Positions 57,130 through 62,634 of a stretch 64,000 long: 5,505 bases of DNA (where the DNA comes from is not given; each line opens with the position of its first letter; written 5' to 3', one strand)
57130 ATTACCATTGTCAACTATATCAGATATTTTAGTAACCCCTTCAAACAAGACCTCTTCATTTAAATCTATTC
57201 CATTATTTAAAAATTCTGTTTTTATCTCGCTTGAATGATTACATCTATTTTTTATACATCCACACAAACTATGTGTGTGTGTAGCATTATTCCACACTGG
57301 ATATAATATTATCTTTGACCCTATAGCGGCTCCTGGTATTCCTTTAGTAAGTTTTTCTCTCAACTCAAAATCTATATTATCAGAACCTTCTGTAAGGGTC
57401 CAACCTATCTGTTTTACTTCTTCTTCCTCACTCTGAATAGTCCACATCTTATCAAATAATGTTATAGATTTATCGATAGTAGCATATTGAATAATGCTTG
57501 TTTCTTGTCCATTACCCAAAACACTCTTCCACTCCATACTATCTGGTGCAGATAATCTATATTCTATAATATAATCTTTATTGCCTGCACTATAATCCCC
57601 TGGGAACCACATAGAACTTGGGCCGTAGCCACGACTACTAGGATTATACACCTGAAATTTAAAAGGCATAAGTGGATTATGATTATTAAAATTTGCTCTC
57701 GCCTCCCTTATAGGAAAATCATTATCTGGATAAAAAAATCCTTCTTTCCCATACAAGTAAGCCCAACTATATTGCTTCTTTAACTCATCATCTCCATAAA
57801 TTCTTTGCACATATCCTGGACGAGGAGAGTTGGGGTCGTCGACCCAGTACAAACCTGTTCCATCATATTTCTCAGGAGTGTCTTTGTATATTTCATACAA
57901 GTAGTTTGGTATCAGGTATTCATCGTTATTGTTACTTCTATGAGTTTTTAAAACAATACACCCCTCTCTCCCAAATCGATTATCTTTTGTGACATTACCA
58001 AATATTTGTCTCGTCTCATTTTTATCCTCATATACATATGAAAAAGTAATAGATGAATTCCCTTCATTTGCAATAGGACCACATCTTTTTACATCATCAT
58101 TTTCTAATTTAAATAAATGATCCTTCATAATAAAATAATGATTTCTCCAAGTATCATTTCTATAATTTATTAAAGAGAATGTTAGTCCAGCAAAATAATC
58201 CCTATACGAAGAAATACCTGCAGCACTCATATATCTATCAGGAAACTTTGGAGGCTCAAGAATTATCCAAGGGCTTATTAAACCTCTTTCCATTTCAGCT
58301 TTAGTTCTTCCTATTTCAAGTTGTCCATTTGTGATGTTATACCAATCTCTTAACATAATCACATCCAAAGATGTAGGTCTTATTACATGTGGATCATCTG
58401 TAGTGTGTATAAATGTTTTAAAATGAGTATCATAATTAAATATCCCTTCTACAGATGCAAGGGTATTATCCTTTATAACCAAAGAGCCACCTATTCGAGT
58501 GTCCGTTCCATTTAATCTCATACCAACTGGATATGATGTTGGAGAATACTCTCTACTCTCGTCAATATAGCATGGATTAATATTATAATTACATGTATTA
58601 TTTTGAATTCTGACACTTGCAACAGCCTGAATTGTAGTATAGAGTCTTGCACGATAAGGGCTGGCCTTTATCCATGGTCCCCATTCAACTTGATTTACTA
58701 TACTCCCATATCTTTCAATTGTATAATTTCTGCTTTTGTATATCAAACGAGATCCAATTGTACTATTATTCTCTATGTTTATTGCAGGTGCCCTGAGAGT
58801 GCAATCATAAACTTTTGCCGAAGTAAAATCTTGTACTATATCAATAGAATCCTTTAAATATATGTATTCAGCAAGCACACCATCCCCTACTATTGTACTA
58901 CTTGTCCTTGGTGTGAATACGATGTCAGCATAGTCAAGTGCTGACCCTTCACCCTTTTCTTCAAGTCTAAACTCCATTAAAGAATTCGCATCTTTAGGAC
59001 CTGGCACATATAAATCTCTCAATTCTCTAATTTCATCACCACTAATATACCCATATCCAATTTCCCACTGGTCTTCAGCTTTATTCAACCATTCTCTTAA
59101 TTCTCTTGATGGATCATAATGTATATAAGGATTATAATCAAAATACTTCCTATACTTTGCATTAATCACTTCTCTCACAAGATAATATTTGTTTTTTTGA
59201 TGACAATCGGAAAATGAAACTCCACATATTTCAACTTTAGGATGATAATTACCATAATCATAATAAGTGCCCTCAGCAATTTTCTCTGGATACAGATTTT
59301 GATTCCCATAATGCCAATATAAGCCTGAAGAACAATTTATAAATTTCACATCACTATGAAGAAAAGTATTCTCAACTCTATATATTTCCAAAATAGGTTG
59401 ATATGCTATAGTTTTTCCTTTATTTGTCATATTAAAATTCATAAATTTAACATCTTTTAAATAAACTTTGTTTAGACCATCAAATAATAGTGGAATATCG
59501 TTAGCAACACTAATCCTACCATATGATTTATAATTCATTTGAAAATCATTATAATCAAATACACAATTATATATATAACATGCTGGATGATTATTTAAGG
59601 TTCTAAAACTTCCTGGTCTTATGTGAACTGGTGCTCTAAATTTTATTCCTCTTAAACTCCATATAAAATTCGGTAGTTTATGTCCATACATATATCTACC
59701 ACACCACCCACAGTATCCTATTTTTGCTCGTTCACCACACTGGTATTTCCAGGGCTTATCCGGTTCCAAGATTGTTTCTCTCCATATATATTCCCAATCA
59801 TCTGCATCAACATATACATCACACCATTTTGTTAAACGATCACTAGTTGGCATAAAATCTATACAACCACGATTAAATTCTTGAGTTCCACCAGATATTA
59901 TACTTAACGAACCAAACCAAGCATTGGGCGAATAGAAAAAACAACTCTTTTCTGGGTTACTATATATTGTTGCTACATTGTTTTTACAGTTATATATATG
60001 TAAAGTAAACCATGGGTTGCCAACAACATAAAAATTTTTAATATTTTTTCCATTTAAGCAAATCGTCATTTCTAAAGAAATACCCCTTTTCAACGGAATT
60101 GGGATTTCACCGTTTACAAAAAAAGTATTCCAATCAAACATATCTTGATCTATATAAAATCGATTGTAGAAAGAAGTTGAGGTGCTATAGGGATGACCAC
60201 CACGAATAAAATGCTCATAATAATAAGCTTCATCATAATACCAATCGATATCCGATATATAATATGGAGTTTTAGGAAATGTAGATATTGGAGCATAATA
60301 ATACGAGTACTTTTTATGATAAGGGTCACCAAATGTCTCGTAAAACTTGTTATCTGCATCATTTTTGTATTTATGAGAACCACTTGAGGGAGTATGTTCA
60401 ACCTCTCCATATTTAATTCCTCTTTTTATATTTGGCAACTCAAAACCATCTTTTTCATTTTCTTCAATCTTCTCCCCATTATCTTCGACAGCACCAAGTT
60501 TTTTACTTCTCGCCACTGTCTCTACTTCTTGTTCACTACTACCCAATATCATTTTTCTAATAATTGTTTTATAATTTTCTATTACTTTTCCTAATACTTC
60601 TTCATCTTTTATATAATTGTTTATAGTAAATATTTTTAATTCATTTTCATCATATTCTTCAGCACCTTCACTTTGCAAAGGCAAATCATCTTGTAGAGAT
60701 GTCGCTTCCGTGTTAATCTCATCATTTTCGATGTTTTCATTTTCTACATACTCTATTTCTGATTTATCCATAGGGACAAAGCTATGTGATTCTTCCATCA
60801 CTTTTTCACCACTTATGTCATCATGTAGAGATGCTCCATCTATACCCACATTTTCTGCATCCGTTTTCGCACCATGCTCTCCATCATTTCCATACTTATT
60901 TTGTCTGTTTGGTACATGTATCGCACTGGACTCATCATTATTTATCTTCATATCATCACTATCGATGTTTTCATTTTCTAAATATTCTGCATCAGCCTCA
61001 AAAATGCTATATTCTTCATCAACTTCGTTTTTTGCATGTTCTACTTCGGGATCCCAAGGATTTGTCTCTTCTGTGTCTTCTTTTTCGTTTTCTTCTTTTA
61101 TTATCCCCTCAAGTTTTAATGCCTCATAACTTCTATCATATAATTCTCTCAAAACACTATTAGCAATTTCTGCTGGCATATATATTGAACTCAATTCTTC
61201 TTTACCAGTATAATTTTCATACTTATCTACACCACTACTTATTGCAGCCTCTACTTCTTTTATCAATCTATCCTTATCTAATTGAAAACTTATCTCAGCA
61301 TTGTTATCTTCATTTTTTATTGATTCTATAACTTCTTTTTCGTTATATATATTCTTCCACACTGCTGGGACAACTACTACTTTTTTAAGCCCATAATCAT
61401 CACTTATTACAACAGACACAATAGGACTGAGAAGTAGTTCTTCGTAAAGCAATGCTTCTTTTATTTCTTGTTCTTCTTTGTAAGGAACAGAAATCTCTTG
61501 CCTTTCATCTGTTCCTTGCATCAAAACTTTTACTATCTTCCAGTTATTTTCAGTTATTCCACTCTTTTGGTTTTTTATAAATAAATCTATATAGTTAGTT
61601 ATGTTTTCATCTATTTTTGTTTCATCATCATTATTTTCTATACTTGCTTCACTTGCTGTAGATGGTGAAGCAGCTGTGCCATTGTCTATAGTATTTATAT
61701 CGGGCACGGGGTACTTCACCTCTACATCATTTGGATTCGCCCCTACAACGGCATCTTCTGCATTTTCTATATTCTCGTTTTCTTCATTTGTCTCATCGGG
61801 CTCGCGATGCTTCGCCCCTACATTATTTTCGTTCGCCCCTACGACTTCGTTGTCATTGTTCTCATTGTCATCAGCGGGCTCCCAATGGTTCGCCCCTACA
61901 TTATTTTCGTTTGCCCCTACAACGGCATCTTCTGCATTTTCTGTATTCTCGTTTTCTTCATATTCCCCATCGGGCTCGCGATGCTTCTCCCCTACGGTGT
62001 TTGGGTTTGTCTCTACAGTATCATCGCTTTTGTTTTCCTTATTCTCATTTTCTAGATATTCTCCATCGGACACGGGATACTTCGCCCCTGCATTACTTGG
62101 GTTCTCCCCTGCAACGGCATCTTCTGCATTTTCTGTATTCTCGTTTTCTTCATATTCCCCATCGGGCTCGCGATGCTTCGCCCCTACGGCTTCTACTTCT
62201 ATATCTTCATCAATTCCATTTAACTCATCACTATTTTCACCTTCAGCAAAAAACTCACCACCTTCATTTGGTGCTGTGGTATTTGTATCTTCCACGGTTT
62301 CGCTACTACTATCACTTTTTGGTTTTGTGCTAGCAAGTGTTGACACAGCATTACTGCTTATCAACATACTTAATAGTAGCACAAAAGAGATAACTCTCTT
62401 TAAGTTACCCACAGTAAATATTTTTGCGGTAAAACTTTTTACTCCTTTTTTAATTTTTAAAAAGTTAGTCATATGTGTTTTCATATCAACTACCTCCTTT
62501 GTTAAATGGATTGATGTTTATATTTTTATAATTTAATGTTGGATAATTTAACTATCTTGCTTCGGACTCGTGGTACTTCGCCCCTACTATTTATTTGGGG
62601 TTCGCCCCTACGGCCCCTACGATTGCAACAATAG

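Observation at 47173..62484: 5103-aa surface protein with a five-fold HxH..CG ... CL(N/S/R/A)G + beta-helix-like module of unknown function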

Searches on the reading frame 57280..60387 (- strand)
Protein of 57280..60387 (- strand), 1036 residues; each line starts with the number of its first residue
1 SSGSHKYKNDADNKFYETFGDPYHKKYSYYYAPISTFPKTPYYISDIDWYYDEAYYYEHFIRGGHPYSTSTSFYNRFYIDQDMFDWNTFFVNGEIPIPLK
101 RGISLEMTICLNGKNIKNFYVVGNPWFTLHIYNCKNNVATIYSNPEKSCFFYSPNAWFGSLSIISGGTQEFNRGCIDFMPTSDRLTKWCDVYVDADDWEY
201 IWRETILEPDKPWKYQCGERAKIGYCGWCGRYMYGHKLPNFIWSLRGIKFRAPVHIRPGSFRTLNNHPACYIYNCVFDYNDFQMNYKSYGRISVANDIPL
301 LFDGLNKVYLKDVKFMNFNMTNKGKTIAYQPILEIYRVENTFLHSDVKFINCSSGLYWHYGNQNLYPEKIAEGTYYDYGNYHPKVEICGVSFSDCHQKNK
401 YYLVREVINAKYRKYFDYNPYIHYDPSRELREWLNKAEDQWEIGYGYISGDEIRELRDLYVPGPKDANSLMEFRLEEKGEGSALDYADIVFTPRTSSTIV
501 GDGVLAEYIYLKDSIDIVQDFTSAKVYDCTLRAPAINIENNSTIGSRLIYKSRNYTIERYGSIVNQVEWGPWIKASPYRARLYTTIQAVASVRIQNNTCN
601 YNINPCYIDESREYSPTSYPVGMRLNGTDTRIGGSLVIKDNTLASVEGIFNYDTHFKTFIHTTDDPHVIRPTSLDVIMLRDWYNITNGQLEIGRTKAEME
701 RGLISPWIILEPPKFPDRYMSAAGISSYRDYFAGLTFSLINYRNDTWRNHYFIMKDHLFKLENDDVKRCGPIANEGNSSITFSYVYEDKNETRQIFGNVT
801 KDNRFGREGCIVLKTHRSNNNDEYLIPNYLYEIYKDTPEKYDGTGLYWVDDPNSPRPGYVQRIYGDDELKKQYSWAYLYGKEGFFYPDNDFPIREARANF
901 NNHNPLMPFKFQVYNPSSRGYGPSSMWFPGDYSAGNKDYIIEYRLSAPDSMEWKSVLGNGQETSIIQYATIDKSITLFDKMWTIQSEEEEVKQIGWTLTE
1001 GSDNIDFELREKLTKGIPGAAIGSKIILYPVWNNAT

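Call 9: search_protein_families(library=pfam, proteins=[window:57280-60387:-], max_evalue=5)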
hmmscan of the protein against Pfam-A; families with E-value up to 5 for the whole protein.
window:57280-60387:- (1036 aa): 0 families
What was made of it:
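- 57310..60387 (-): Module 0 (aa ~700-1725). It has a degenerate head (ICLNG at aa 809, IYNC) without the HxH/Cys knuckle, and a long Tyr/Trp/Phe/Cys-rich body with no family match. No Pfam hit (call 9).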

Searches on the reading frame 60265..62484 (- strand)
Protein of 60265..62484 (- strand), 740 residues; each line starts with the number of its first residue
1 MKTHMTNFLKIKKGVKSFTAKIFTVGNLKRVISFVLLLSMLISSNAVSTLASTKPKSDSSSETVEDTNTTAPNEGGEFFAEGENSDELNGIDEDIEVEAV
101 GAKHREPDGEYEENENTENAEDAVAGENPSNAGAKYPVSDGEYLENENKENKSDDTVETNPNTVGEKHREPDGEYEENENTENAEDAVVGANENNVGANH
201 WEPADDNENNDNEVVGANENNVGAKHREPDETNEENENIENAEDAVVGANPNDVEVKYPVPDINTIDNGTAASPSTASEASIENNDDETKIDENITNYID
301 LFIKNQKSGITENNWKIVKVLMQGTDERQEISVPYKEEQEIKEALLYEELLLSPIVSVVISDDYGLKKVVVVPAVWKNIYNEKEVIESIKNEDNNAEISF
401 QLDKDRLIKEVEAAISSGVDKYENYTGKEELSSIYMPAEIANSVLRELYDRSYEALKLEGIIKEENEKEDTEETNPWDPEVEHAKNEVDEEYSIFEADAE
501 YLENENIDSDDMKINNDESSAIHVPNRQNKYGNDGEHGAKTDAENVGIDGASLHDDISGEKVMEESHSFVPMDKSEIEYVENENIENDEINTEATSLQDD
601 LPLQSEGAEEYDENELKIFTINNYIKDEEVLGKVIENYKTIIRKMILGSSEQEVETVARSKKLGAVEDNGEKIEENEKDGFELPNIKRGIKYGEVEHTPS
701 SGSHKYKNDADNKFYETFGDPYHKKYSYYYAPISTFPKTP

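Call 9: search_protein_families(library=pfam, proteins=[window:60265-62484:-], max_evalue=5)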
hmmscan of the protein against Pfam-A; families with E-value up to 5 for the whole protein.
window:60265-62484:- (740 aa): 2 families
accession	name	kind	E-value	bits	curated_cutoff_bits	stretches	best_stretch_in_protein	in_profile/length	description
PF15917.11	Piezo_TM25-28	-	0.013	15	27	1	454-513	242-300/328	Piezo TM25-28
PF01418.23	HTH_6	-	0.21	12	28.3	1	303-333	7-37/77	Helix-turn-helix domain, rpiR family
